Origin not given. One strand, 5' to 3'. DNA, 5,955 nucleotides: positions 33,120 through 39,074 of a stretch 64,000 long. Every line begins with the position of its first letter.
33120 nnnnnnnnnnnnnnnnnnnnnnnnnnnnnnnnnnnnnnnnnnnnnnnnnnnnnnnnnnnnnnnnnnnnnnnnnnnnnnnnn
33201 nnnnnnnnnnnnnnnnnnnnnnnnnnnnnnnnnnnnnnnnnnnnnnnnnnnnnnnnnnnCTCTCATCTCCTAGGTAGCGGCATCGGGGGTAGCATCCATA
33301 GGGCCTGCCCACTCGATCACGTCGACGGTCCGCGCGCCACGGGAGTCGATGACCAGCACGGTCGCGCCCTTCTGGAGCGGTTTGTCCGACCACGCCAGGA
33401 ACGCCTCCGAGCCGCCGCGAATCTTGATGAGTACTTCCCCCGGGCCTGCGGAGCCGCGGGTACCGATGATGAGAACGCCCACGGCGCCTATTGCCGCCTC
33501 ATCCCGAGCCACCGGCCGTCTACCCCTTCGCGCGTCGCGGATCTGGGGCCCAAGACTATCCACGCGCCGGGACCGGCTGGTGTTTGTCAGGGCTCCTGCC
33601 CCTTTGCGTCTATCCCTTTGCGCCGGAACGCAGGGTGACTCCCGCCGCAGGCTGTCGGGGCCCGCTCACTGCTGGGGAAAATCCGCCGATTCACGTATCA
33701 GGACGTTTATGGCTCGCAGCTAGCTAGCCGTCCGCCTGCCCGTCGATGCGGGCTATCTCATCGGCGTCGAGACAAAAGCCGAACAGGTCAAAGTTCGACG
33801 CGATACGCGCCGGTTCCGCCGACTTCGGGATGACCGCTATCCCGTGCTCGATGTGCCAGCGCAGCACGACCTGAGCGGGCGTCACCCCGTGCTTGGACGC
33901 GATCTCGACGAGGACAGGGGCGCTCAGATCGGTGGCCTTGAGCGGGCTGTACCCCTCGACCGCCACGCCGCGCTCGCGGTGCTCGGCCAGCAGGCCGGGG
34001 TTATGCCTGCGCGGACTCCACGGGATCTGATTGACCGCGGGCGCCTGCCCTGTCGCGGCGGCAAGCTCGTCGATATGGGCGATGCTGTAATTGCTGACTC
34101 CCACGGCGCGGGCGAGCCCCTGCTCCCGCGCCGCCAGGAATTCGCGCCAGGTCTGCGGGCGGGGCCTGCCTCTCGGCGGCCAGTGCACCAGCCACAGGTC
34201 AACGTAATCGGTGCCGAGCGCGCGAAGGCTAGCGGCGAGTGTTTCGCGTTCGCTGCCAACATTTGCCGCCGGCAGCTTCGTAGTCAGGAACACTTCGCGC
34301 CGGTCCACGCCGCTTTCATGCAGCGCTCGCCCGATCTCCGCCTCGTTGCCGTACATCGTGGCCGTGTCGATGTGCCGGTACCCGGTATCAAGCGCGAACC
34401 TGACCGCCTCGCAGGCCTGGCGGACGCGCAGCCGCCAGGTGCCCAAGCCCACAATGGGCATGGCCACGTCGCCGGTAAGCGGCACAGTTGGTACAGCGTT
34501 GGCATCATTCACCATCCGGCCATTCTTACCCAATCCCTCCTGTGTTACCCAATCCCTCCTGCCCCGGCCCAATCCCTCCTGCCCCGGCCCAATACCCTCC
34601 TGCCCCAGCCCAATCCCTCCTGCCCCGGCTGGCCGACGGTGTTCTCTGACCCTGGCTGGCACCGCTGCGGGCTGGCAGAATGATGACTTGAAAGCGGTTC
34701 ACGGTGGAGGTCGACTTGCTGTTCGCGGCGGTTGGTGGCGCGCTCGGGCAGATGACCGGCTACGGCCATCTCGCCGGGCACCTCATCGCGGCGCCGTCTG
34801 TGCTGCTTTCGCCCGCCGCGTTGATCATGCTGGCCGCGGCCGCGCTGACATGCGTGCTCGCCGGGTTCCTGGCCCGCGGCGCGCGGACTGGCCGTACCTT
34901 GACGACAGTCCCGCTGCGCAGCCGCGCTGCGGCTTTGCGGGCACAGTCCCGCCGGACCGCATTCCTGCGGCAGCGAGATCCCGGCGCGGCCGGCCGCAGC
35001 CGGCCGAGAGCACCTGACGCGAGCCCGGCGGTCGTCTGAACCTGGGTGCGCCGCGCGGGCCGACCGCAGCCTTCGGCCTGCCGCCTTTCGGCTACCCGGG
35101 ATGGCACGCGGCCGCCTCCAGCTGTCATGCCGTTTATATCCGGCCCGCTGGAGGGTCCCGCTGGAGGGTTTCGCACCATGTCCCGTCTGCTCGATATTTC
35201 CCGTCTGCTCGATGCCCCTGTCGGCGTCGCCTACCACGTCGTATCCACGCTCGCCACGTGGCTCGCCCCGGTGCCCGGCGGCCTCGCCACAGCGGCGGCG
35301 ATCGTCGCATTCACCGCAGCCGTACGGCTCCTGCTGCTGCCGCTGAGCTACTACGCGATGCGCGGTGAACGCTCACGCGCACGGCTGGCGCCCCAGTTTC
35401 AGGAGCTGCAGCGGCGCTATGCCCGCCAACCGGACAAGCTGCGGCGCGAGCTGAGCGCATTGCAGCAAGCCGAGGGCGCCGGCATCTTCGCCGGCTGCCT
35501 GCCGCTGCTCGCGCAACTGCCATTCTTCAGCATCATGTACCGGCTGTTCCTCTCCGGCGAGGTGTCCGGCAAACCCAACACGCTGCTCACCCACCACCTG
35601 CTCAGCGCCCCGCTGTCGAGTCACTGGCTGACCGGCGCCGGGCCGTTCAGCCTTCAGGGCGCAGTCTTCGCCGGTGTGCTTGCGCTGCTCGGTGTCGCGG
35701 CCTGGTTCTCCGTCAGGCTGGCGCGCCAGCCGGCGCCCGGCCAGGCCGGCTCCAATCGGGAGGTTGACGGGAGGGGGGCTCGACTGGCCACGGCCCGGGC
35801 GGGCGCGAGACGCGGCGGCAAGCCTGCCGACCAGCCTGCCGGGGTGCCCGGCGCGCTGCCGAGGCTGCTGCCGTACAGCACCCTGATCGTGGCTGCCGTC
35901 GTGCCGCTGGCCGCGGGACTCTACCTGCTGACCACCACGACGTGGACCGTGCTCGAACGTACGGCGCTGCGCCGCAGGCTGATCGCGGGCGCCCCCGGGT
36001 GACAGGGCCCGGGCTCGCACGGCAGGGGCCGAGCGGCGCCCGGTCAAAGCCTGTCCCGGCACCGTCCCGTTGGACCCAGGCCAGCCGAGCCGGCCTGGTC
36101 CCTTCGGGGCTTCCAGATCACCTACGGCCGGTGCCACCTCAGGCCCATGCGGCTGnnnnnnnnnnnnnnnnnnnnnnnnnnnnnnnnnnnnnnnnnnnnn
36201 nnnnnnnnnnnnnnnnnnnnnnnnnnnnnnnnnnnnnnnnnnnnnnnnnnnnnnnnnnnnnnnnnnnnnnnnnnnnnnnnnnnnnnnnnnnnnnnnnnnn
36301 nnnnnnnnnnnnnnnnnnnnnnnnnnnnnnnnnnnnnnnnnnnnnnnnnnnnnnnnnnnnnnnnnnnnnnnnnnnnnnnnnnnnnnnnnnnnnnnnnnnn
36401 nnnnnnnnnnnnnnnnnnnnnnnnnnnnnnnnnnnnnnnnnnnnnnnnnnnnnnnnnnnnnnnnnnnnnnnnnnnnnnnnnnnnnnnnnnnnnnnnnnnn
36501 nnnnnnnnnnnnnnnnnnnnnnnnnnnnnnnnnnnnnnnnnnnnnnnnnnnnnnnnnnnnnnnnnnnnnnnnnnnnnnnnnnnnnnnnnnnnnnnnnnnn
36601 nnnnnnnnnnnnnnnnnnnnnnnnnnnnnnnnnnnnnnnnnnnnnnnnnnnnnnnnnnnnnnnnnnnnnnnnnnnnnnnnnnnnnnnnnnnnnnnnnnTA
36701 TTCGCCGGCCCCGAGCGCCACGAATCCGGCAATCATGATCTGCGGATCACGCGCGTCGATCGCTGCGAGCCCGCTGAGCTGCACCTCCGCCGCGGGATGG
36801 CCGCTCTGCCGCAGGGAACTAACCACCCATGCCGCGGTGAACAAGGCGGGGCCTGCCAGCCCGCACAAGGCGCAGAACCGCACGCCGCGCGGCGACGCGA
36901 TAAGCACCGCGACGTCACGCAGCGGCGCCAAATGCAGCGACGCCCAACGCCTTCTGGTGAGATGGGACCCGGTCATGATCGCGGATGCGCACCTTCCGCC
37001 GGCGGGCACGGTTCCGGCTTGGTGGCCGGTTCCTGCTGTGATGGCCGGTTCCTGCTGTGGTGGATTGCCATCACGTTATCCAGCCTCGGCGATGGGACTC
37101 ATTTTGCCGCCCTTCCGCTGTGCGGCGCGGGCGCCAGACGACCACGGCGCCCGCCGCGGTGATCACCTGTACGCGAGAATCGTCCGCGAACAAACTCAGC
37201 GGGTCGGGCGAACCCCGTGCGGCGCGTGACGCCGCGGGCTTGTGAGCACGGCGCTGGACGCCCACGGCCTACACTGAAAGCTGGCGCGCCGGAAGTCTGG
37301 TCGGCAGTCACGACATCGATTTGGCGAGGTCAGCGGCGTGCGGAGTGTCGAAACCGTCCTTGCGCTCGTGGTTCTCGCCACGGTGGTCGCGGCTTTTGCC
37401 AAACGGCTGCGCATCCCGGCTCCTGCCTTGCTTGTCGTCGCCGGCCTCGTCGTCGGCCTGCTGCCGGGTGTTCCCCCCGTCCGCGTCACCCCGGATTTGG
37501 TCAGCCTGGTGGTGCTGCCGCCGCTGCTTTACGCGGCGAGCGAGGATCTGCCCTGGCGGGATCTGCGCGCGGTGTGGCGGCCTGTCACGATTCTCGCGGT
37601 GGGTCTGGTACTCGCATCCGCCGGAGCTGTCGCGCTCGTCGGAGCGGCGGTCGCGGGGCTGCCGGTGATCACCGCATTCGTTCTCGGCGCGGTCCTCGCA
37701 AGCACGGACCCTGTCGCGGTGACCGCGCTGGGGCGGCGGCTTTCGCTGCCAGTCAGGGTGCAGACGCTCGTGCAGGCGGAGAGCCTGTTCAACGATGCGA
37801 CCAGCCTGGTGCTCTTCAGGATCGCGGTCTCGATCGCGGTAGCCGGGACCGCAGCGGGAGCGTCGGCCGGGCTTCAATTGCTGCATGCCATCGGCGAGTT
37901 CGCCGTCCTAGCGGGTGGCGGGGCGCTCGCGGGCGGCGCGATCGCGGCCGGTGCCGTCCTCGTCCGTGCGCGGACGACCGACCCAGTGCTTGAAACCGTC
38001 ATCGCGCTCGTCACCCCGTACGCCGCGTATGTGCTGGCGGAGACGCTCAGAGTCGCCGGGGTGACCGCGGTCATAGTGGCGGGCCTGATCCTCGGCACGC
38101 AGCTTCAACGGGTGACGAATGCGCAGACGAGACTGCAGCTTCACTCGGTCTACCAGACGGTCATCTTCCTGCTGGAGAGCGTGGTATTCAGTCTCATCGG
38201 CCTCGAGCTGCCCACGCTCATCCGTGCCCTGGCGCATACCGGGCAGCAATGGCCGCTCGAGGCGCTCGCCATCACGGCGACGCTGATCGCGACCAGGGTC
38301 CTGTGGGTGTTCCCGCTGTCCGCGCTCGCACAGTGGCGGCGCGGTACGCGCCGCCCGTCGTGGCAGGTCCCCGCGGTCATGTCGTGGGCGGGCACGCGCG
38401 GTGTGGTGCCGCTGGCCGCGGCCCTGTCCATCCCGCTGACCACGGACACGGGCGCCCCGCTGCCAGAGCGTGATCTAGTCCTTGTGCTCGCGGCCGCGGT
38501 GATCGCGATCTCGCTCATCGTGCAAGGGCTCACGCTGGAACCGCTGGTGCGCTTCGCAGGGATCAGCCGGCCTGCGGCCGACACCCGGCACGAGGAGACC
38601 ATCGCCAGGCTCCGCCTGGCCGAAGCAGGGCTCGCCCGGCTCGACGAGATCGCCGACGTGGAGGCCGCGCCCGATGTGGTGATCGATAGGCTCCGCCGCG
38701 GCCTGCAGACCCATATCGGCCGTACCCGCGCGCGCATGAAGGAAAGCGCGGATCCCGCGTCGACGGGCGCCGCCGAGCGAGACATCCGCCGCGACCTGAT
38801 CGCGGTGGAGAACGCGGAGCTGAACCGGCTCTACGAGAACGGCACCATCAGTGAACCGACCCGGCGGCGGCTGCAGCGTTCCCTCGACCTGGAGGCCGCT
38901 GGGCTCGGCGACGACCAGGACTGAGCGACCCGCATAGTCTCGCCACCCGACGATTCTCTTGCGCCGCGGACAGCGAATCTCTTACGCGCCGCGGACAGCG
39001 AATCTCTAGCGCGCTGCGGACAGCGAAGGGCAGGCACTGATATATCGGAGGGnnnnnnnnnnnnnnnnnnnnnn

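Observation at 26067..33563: Candidate novel membrane-microdomain glycopolymer system: NfeD, SPFH::GT2 fusion, REC::PIG-L deacetylase, ATP-grasp, PHP and a processive GT2 in one operon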

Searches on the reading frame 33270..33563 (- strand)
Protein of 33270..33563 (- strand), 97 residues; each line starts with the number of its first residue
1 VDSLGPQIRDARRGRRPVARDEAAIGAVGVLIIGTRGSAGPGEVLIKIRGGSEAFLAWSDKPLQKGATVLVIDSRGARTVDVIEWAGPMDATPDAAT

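Call 4: search_protein_families(library=pfam, proteins=[window:33270-33563:-], max_evalue=0.01)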
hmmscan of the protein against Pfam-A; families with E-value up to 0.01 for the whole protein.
window:33270-33563:- (97 aa): 0 families

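Call 5: search_protein_families(library=ncbifam, proteins=[window:33270-33563:-], max_evalue=0.01)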
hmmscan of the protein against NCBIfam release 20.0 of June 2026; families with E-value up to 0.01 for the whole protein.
window:33270-33563:- (97 aa): 0 families

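Call 44: search_protein_families(library=pfam, proteins=[window:33270-33563:-], max_evalue=10)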
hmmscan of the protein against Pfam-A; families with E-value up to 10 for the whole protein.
window:33270-33563:- (97 aa): 0 families
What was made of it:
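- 33270..33512 (-): Module A: small (80 aa) NfeD-like OB-fold protein without a TM region, 10 nt upstream of the flotillin. There is no Pfam or NCBIfam hit (calls 4, 5, 44).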

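Call 46: find_homologous_proteins(query=window:33270-33563:-, max_evalue=0.001)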
Query window:33270-33563:- (97 aa): 1691 proteins with E <= 0.001 among 1709 candidates; the best 120 are listed.
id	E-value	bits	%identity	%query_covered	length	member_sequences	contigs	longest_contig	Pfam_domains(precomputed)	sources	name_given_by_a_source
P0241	2.5e-42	160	99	82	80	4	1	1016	-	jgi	jgi:hypothetical protein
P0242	1.3e-35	139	86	80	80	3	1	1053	-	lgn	-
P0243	1.4e-35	139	85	81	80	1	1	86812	-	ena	-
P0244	3.2e-35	137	89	77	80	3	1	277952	-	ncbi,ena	-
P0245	3.7e-35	137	84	81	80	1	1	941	-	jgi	jgi:hypothetical protein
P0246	6.5e-35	136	86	79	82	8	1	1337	-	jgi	-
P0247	1.0e-34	136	78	81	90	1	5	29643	-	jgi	jgi:hypothetical protein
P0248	2.5e-34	135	74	87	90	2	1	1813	-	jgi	jgi:hypothetical protein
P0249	4.1e-34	134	82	81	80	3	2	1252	-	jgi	jgi:hypothetical protein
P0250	1.0e-33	133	77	89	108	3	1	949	-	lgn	-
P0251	2.2e-33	132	91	72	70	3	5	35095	-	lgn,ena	-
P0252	5.3e-33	130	91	72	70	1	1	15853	-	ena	-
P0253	5.3e-33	130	79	82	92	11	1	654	-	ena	-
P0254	5.8e-33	130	79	82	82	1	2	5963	-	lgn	-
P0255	7.3e-33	130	81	81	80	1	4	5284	-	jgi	-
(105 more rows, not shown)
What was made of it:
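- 33270..33512 (-): The family has 1691 homologues of about 80 aa, a few of which JGI names 'membrane protein implicated in regulation of membrane protease activity' (call 46).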

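Call 48: search_solved_structures(query=A2, max_evalue=10, show_alignments=2)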
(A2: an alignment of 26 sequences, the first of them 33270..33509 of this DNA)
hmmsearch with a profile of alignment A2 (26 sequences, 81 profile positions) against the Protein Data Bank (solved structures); distinct sequences matched with E-value up to 10: 21.
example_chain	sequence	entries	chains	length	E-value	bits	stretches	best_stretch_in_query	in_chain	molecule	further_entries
7osv_A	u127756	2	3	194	0.0062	19.2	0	44-60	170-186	DeNovoTIM6-SB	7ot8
2k14_A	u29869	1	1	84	0.046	16.4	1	5-58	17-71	YuaF protein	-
3a6q_A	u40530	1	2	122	0.21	14.3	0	11-27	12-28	FMN-binding protein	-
3nul_A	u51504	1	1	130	0.21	14.3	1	19-60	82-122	PROFILIN I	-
1a0k_A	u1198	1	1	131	0.22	14.3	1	19-60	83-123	PROFILIN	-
2e83_A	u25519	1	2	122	0.31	13.8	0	12-29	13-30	FMN-binding protein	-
6iqi_A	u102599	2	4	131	0.42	13.3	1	19-60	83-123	Profilin-2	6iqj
3a6r_A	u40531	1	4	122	0.47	13.2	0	11-27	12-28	FMN-binding protein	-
3awh_A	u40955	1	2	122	0.51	13.1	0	12-27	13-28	FMN-binding protein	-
3amf_A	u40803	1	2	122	0.57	12.9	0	12-27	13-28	FMN-binding protein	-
3vya_A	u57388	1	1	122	0.58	12.9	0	12-27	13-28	FMN-binding protein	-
1wlk_A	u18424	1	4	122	0.59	12.9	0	12-27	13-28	FMN-binding protein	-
3a20_A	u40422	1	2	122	0.59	12.9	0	12-27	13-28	FMN-binding protein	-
3vy5_A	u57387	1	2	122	0.59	12.9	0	12-27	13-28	FMN-binding protein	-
1wli_A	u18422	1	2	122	0.59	12.9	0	12-27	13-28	FMN-binding protein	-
2exd_A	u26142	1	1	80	0.66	12.7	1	30-61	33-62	nfeD short homolog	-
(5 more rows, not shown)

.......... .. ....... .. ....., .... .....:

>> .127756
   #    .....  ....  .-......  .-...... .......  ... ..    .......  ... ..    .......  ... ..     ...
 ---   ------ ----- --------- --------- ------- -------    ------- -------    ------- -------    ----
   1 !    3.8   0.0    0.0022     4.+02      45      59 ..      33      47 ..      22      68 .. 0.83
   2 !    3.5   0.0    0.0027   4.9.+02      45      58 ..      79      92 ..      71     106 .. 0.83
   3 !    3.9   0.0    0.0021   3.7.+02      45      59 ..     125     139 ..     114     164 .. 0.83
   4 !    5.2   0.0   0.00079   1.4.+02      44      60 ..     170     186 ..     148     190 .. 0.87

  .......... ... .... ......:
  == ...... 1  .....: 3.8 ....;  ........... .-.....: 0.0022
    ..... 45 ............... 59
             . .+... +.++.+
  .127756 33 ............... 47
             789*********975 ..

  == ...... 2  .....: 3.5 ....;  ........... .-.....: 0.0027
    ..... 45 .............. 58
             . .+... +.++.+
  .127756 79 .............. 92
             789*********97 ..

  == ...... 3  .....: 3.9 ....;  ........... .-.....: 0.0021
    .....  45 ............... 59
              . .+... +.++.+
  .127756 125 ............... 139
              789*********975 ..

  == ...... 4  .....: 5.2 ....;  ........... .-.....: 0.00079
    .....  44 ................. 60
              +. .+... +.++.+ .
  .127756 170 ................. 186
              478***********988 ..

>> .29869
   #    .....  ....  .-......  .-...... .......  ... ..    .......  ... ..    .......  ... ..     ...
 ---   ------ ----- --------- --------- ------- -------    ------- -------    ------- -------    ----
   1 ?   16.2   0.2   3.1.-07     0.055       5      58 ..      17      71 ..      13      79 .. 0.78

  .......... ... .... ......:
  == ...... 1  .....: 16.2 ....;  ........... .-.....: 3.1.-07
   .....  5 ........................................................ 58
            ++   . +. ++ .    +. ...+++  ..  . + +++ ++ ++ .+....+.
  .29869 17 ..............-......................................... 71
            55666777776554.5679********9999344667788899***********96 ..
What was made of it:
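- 33270..33512 (-): A profile search against the PDB hits YuaF 2k14 (E 0.046) and NfeD 2exd (E 0.66) (call 48).
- On NfeD: A profile search hits YuaF 2k14 at E 0.046 (call 48).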

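Call 57: predict_structure(alignment_id=A2)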
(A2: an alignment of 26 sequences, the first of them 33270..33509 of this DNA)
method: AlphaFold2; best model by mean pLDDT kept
length: 79 residues; sequences in the alignment: 26
mean_pLDDT: 73.2   pTM: 0.62
mean pLDDT of the five models: 73.2, 65.1, 63.4, 61.9, 61.1
residues with pLDDT >= 90: 0; 70-90: 52; 50-70: 20; < 50: 7
segments of 3 or more residues with pLDDT < 50: 1-4, 77-79
pLDDT, mean of each block of 10 residues (from residue 1): 58 69 82 79 85 77 81 53
secondary structure, 60 per line:
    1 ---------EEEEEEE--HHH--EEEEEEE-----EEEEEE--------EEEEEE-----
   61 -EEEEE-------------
elements in order: E10-16 E24-30 E36-41 E50-55 E62-66
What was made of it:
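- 33270..33512 (-): The AF2 model is a five-strand barrel (pLDDT 73; call 57).
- On NfeD: The AF2 model is a five-strand barrel (call 57).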

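Call 63: fold_search(model_id=the predicted structure, library=pdb)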
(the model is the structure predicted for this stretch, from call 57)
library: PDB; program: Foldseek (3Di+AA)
matches with E <= 10: 402; with E <= 0.001: 0
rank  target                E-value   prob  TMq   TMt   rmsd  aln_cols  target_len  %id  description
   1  3wwv                  2.5e-02  1.00  0.58  0.70   3.4        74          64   27  C-terminal domain of stomatin operon partner protein 1510-C from Pyrococcus horikoshii (released 2014-10-01)
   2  2k5h_MODEL_1_A        8.1e-02  1.00  0.54  0.43   5.4        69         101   26  Solution NMR structure of protein encoded by MTH693 from Methanobacterium thermoautotrophicum: Northeast Struc (released 2008-08-19)
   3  5oql_x                9.6e-02  1.00  0.54  0.46   3.7        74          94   11  Cryo-EM structure of the 90S pre-ribosome from Chaetomium thermophilum (released 2017-10-11)
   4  7mq8_SR               1.0e-01  0.97  0.49  0.38   4.1        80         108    9  Cryo-EM structure of the human SSU processome, state pre-A1 (released 2021-09-22)
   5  9n73_SR               1.1e-01  0.99  0.50  0.42   4.5        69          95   10  SSU processome maturation and disassembly, State G (released 2025-10-29)
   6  8fvy_X                1.1e-01  0.99  0.55  0.33   5.7        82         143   20  40S subunit of the Giardia lamblia 80S ribosome (released 2024-01-24)
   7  3j7p_SX               1.3e-01  0.99  0.53  0.32   5.9        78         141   14  Structure of the 80S mammalian ribosome bound to eEF2 (released 2014-09-03)
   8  2hd3_F                1.5e-01  1.00  0.58  0.58   3.7        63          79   14  Crystal Structure of the Ethanolamine Utilization Protein EutN from Escherichia coli, NESG Target ER316 (released 2006-08-15)
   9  9qf5_An               1.5e-01  0.99  0.53  0.31   6.0        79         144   10  Structure of P. furiosus 70S ribosome grown at 102deg (released 2025-11-05)
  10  8a98_SP               1.6e-01  0.99  0.53  0.31   6.0        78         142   12  CRYO-EM STRUCTURE OF LEISHMANIA MAJOR 80S RIBOSOME : snoRNA MUTANT (released 2023-10-11)
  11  5l37_D                2.0e-01  0.99  0.57  0.58   5.4        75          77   13  The structure of the pentameric shell protein MSM0273 from the RMM microcompartment (released 2016-12-14)
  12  5l37_C                2.0e-01  0.99  0.57  0.53   4.7        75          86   15  The structure of the pentameric shell protein MSM0273 from the RMM microcompartment (released 2016-12-14)
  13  8z5g_AA               2.0e-01  0.98  0.52  0.30   3.2        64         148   22  Cryo-EM structure of E.coli SPFH-NfeD family protein complex QmcA-YbbJ (released 2024-08-21)
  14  6zj3_SP               2.1e-01  0.99  0.54  0.32   6.0        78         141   13  Cryo-EM structure of the highly atypical cytoplasmic ribosome of Euglena gracilis (released 2020-10-07)
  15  2z9h_C                2.1e-01  0.98  0.53  0.51   4.9        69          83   16  Ethanolamine utilization protein, EutN (released 2007-10-02)
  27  2exd_MODEL_1_A        3.3e-01  0.98  0.55  0.59   3.8        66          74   23  The solution structure of the C-terminal domain of a nfeD homolog from Pyrococcus horikoshii (released 2006-12-12)
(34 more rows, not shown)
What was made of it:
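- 33270..33512 (-): Its top Foldseek hit is 3wwv, the stomatin-operon-partner C-domain (TM 0.58/0.70), with QmcA-YbbJ 8z5g and 2exd also listed (call 63).
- On NfeD: The top Foldseek hit is 3wwv (PH1510-C), with 8z5g YbbJ and 2exd also listed (call 63).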

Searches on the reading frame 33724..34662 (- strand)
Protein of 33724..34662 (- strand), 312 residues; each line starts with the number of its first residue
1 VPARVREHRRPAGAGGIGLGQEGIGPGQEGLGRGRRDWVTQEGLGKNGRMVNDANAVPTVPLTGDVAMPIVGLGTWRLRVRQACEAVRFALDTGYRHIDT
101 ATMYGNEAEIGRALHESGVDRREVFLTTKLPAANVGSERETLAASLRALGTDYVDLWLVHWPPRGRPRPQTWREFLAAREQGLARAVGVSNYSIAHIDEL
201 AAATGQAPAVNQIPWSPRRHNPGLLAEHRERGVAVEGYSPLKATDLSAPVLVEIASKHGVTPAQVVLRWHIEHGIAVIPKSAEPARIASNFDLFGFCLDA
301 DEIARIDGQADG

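Call 8: search_protein_families(library=pfam, proteins=[window:33724-34662:-], max_evalue=0.001)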
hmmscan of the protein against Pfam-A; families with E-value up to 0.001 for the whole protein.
window:33724-34662:- (312 aa): 1 family
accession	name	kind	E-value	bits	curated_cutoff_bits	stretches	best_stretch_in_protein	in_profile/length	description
PF00248.27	Aldo_ket_red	-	4.5e-49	167.5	24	1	71-308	2-288/291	Aldo/keto reductase family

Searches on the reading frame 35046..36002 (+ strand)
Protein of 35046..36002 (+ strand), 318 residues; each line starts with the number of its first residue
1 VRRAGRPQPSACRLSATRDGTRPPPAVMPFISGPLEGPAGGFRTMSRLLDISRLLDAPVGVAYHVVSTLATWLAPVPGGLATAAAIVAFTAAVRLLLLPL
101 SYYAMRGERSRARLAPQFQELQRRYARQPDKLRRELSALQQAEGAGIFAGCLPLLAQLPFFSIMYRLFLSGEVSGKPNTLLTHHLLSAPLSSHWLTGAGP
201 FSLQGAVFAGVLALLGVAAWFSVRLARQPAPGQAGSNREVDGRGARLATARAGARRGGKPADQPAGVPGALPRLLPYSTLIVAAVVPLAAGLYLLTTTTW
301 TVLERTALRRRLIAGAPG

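Call 8: search_protein_families(library=pfam, proteins=[window:35046-36002:+], max_evalue=0.001)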
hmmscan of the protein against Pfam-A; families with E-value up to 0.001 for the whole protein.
window:35046-36002:+ (318 aa): 1 family
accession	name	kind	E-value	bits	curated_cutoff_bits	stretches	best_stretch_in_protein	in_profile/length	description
PF02096.25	60KD_IMP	-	1.4e-24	87.4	35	1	84-308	3-161/163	60Kd inner membrane protein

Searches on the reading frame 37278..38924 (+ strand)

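Call 8: search_protein_families(library=pfam, proteins=[window:37278-38924:+], max_evalue=0.001)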
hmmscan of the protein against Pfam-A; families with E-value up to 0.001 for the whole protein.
window:37278-38924:+ (548 aa): 1 family
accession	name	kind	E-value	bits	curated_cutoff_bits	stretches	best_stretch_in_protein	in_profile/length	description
PF00999.27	Na_H_Exchanger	-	2.1e-59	201.7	26.2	1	32-425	2-374/375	Sodium/hydrogen exchanger, transmembrane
